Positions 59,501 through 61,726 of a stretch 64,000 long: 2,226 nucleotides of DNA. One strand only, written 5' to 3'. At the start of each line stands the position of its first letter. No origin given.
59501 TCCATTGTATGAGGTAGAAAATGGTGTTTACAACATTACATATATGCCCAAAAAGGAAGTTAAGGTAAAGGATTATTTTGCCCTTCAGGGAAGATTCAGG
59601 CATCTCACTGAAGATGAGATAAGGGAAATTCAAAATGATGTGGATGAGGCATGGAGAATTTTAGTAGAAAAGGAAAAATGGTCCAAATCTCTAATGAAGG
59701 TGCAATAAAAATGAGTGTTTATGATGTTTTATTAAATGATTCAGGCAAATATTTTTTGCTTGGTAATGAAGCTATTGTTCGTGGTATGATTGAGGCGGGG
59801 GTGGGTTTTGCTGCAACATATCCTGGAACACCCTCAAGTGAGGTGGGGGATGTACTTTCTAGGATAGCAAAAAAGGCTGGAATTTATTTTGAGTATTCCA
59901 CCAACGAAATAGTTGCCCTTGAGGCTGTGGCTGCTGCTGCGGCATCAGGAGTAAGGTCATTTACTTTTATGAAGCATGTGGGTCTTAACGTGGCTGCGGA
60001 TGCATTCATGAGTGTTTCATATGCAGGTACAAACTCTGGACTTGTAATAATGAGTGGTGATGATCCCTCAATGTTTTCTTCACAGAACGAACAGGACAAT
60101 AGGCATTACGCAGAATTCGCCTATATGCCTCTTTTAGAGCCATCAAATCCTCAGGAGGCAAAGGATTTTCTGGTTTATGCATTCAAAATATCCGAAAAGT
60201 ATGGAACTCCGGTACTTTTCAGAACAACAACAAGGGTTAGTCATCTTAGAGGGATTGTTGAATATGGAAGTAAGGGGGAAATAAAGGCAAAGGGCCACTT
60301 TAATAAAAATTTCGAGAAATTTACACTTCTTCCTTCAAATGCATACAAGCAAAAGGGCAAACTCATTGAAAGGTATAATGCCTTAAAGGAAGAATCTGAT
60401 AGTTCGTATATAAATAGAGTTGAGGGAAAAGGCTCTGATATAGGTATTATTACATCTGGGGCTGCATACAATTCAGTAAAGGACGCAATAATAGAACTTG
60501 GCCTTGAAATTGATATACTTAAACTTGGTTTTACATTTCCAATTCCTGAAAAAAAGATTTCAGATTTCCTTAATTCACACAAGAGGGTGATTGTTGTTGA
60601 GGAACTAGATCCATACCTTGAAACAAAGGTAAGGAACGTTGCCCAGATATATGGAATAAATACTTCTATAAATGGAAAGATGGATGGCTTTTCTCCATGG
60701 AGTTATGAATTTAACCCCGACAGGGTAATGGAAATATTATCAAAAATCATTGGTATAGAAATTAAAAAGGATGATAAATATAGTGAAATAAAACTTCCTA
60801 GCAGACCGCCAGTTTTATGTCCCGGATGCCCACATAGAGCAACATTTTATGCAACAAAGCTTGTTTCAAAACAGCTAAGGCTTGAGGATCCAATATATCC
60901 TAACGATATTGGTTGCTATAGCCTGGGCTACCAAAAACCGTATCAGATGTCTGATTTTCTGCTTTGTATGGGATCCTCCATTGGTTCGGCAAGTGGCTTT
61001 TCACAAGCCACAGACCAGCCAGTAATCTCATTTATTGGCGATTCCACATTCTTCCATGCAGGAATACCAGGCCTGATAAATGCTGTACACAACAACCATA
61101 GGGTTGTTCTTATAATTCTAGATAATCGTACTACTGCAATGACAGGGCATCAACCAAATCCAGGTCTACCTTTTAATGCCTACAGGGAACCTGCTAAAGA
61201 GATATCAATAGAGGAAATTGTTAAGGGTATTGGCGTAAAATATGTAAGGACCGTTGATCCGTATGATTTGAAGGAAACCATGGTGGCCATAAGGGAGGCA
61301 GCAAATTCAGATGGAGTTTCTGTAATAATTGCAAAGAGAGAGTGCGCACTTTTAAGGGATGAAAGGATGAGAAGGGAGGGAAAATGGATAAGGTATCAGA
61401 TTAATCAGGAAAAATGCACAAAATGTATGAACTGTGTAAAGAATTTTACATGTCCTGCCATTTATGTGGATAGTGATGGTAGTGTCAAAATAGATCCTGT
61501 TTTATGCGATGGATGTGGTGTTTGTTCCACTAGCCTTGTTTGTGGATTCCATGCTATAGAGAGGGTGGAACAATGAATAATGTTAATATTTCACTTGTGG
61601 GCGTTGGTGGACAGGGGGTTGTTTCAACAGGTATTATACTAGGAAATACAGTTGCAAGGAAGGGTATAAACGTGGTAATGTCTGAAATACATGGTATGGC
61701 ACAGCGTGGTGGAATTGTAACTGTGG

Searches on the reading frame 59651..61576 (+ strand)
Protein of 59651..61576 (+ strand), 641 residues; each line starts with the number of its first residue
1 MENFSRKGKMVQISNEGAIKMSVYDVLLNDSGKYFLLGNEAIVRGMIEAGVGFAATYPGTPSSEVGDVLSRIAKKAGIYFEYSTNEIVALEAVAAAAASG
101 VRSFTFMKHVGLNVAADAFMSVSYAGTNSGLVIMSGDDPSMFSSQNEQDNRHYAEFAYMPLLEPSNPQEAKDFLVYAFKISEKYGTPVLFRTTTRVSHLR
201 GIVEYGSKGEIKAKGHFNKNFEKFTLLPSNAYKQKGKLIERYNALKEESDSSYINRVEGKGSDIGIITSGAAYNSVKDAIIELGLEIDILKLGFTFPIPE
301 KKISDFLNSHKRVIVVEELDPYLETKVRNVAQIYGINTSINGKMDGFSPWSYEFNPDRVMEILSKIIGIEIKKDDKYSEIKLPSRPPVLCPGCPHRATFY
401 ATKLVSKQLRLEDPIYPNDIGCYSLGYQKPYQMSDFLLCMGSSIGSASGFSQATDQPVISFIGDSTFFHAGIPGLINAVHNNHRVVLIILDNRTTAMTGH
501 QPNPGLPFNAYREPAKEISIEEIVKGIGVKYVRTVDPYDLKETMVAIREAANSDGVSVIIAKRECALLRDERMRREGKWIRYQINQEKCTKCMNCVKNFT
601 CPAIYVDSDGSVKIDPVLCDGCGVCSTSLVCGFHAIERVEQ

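Call 11: search_protein_families(library=pfam, proteins=[window:59651-61576:+], max_evalue=0.001)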
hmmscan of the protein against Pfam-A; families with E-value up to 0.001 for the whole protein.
window:59651-61576:+ (641 aa): 6 families
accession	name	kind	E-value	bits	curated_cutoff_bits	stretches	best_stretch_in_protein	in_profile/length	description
PF02775.26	TPP_enzyme_C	-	1.5e-25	90.2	21.9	1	419-560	1-150/151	Thiamine pyrophosphate enzyme, C-terminal TPP binding domain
PF01855.24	POR_N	-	2.8e-18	66.9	27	1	45-227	2-192/231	Pyruvate flavodoxin/ferredoxin oxidoreductase, thiamine diP-bdg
PF00037.32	Fer4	-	0.00023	21.3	21.1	0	582-597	1-16/24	4Fe-4S binding domain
PF17147.9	PFOR_II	-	0.00041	21.1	27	0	263-318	2-60/102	Pyruvate:ferredoxin oxidoreductase core domain II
PF12837.12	Fer4_6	-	0.00092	19.5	25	0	583-603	3-21/24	4Fe-4S binding domain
PF02780.25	Transketolase_C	-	0.00094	19.5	25.9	0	257-318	5-69/124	Transketolase, C-terminal domain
